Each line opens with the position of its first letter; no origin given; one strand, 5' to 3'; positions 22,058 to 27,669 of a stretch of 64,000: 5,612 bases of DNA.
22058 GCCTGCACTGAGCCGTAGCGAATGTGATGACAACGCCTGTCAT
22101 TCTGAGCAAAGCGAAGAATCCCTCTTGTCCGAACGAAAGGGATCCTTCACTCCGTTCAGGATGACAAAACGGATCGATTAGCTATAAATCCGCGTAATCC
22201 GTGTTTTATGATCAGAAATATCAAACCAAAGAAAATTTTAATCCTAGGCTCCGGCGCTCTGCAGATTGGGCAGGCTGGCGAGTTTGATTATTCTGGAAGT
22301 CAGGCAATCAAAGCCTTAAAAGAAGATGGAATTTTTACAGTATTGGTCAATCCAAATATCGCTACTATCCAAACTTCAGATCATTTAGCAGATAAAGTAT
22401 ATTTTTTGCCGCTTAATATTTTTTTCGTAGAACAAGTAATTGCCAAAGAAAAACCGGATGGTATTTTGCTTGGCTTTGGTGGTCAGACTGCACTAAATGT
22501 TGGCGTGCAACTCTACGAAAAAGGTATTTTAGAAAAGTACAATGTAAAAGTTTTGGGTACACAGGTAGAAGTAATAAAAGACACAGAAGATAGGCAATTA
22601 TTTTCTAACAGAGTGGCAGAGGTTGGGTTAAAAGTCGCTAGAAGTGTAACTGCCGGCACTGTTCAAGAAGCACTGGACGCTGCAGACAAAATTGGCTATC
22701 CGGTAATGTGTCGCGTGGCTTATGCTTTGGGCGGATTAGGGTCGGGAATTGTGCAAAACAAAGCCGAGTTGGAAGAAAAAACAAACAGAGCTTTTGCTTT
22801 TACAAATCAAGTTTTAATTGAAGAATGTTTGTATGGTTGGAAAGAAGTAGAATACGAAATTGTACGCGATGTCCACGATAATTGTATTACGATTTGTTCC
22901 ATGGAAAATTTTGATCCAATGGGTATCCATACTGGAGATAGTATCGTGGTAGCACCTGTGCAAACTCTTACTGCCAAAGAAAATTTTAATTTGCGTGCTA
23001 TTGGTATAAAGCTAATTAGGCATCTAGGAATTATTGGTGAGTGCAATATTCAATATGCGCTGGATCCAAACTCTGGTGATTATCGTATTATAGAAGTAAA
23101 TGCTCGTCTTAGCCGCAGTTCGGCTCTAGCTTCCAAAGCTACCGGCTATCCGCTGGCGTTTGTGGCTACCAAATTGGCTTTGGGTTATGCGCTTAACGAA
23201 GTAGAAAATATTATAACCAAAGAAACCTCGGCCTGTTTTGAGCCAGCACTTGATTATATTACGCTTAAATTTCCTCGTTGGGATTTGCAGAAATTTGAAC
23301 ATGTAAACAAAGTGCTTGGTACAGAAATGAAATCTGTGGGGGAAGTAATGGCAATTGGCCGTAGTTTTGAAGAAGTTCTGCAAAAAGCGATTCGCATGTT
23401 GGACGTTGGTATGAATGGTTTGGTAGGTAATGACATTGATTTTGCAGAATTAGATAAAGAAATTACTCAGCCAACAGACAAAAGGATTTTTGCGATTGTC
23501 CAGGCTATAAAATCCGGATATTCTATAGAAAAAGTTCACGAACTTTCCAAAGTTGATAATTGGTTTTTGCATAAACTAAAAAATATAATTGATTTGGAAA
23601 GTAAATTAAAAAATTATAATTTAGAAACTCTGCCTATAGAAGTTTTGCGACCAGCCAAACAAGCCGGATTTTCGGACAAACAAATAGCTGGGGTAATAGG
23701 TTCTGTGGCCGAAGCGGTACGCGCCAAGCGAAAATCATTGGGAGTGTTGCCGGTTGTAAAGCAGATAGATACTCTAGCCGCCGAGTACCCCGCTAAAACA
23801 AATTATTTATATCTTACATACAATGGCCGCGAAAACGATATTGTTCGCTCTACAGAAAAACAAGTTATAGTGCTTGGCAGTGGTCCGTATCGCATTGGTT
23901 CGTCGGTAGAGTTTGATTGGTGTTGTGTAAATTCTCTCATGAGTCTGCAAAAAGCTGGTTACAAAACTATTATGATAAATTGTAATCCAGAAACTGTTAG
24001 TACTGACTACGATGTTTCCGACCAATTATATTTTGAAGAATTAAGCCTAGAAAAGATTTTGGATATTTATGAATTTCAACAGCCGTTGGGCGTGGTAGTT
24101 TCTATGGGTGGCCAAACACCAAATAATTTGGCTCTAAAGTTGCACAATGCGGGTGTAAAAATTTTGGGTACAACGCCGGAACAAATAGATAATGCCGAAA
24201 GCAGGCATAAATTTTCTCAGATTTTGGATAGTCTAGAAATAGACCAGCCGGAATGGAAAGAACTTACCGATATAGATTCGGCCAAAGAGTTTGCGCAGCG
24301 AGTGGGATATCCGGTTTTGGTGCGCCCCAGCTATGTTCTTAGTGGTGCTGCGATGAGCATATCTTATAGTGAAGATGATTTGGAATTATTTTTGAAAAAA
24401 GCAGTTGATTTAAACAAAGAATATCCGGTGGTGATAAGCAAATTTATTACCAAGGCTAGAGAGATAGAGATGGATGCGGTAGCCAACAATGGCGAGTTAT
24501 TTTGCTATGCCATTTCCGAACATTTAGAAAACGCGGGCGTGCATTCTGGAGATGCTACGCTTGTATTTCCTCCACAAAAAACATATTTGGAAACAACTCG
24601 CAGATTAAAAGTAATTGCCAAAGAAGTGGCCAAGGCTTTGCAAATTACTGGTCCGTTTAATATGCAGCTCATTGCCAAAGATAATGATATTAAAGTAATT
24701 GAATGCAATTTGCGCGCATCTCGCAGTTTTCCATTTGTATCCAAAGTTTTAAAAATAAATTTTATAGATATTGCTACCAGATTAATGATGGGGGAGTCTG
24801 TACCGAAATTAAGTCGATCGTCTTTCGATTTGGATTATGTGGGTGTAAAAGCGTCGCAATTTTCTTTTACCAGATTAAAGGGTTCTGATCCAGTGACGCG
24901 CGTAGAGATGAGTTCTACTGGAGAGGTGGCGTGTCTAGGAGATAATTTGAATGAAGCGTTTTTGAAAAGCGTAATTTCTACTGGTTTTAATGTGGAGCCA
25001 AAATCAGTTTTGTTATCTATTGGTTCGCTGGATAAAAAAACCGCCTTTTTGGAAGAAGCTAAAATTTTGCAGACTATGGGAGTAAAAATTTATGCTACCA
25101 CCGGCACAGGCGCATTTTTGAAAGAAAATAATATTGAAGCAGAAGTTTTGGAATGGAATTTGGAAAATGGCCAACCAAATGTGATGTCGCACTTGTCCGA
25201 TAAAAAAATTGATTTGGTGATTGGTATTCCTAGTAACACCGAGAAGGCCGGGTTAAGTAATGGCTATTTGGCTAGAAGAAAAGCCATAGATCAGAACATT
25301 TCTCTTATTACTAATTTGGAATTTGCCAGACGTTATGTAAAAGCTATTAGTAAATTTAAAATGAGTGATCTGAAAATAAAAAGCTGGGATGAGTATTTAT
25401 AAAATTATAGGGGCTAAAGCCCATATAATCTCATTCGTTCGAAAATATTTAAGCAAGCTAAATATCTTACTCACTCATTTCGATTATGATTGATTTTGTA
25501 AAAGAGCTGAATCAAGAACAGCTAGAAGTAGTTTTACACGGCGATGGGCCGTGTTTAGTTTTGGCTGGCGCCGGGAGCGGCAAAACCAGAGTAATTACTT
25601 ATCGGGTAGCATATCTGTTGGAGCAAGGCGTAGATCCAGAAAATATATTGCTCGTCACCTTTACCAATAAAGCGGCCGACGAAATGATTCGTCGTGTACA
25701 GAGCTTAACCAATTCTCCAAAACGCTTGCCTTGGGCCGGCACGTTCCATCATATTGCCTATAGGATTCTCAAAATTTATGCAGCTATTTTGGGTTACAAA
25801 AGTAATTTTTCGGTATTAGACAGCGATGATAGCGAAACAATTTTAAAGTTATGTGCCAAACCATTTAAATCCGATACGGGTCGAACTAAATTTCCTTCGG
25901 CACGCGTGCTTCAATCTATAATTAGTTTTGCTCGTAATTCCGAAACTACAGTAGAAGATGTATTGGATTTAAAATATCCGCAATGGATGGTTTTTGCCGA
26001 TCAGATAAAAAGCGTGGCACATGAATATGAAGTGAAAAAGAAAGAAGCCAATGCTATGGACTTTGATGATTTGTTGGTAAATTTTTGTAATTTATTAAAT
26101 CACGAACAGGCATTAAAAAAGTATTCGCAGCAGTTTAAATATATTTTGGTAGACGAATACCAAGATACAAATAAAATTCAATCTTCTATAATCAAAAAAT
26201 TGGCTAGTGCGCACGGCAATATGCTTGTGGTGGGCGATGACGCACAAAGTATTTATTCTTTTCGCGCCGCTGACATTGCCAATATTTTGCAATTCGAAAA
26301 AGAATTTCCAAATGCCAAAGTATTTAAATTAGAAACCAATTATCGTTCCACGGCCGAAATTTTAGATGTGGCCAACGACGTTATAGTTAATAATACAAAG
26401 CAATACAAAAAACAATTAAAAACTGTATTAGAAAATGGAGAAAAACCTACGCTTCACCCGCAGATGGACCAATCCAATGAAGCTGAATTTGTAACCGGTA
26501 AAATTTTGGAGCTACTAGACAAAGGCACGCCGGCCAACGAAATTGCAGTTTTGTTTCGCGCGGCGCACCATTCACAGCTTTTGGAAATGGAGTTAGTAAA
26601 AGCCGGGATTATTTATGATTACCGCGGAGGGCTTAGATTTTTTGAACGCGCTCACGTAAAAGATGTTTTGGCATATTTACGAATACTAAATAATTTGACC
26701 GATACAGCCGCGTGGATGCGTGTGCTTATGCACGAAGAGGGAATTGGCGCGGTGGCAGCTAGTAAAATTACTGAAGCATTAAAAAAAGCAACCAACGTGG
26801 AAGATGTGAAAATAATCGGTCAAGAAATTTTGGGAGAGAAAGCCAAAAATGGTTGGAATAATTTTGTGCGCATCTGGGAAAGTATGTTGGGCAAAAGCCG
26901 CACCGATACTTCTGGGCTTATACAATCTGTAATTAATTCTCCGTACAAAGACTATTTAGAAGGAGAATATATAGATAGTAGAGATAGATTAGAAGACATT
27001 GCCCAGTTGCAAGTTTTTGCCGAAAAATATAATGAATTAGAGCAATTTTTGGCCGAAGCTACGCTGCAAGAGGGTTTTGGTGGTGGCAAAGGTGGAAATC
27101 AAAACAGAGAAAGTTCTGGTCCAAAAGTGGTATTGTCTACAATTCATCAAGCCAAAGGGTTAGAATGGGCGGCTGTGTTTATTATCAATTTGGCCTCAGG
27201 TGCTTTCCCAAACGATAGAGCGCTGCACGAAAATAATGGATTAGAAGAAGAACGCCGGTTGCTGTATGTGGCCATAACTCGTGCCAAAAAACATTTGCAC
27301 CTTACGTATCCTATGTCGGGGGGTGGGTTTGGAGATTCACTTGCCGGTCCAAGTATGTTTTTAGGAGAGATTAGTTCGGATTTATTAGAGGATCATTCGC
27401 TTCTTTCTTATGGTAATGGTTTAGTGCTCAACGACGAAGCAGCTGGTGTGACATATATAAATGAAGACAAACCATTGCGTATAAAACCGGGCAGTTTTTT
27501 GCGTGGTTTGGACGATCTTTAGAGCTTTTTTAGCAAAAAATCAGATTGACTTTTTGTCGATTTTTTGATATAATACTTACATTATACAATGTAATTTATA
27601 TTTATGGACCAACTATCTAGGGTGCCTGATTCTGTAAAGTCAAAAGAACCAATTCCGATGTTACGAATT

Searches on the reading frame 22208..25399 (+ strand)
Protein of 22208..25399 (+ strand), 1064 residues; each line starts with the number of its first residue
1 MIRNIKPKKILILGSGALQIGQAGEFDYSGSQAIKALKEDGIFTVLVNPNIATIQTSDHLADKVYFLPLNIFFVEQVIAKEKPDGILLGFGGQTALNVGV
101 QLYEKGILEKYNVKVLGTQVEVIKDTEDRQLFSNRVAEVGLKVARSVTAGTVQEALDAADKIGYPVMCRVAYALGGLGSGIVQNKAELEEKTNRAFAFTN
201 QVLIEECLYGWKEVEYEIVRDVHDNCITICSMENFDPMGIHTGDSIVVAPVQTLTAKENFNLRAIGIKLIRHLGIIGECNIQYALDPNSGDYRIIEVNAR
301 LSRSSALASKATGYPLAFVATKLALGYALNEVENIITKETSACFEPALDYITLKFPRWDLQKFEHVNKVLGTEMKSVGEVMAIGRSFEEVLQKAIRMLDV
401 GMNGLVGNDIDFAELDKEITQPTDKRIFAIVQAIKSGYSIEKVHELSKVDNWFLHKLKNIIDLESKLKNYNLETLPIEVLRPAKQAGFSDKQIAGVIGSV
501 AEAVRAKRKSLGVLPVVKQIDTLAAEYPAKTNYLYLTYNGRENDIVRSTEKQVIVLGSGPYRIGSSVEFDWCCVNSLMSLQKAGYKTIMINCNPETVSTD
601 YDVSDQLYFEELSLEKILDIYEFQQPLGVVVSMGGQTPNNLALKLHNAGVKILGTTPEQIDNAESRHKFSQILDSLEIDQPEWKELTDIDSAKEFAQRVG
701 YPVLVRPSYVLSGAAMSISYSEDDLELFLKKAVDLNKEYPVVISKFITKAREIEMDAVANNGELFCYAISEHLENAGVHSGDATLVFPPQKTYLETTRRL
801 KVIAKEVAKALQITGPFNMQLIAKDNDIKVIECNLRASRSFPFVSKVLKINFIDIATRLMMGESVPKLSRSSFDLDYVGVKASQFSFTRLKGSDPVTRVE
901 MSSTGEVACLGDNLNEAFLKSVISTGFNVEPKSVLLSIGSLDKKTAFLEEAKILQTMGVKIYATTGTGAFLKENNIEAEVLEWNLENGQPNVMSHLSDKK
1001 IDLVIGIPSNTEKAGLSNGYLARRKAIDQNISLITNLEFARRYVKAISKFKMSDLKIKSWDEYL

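Call 70: search_protein_families(library=pfam, proteins=[window:22208-25399:+], max_evalue=0.001)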
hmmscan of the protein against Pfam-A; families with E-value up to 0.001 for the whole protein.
window:22208-25399:+ (1064 aa): 8 families
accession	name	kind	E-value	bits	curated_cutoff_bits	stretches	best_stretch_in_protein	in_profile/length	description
PF02786.22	CPSase_L_D2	-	6.2e-98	326.9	19.8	2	128-331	1-210/211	Carbamoyl-phosphate synthase L chain, ATP binding domain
PF25596.1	CPSase_L_D1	-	2e-93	308.7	27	2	550-661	2-117/118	Carbamoyl phosphate synthase preATP-grasp domain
PF02787.25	CPSase_L_D3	-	1.3e-29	102.5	26.6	1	418-495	2-78/80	Carbamoyl-phosphate synthetase large chain, oligomerisation domain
PF02222.28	ATP-grasp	-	9.6e-19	68.1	27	2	672-836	2-162/179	ATP-grasp domain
PF02142.27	MGS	-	7.2e-17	61.7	24.1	1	948-1035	3-94/94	MGS-like domain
PF07478.18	Dala_Dala_lig_C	-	1.4e-16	61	24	2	157-299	30-174/204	D-ala D-ala ligase C-terminus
PF15632.11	ATPgrasp_Ter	-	2e-10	41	29.1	1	792-869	41-117/131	ATP-grasp in the biosynthetic pathway with Ter operon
PF13549.11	ATP-grasp_5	-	2.2e-05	24.4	27.6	0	137-170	20-53/221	ATP-grasp domain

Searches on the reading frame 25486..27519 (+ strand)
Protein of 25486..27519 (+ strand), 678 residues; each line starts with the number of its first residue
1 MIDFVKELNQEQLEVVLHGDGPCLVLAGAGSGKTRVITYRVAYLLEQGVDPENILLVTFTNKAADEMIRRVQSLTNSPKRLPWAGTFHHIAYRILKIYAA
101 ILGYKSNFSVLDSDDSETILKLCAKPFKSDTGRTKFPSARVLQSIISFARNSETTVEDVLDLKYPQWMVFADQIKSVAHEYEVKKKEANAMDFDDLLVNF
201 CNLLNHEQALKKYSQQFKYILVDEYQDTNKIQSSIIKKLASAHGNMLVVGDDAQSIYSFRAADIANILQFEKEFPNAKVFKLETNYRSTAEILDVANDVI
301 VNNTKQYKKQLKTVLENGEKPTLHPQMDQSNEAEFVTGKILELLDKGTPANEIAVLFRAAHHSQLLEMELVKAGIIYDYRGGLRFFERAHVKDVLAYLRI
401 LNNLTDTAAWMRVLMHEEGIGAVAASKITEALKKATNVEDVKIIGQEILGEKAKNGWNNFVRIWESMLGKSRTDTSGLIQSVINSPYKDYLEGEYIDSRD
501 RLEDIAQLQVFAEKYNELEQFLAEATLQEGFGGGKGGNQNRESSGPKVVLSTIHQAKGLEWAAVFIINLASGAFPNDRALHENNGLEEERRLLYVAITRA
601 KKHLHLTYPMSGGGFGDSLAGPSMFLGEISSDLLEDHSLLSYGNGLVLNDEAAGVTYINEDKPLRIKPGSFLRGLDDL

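Call 70: search_protein_families(library=pfam, proteins=[window:25486-27519:+], max_evalue=0.001)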
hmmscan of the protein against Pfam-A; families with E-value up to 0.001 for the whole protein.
window:25486-27519:+ (678 aa): 10 families
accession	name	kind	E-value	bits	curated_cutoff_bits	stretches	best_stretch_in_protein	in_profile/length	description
PF00580.27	UvrD-helicase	-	7.6e-84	282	23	1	8-275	1-271/271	UvrD/REP helicase N-terminal domain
PF13361.12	UvrD_C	-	1.4e-60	206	25.6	1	281-608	2-347/350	UvrD-like helicase C-terminal domain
PF13245.12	AAA_19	-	1.8e-23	83.7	25.1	1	20-260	11-134/134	AAA domain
PF13538.12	UvrD_C_2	-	2.2e-13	50.3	27.4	1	548-606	2-51/52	UvrD-like helicase C-terminal domain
PF01443.25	Viral_helicase1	-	4.6e-10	40.1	21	0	207-309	51-149/228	Viral superfamily 1 RNA helicase core domain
PF13087.12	AAA_12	-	1.8e-06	28.1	27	0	503-605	110-189/195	AAA domain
PF13604.12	AAA_30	-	2.9e-06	27.6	27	0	8-70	2-65/191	AAA domain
PF13086.12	AAA_11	-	6.7e-06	26.5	27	1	16-254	13-249/257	AAA domain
PF03237.21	Terminase_6N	-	0.00033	20.8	22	0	144-268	29-154/215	Terminase large subunit, T4likevirus-type, N-terminal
PF04851.21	ResIII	-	0.00086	19.7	22.5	0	18-79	21-81/164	Type III restriction enzyme, res subunit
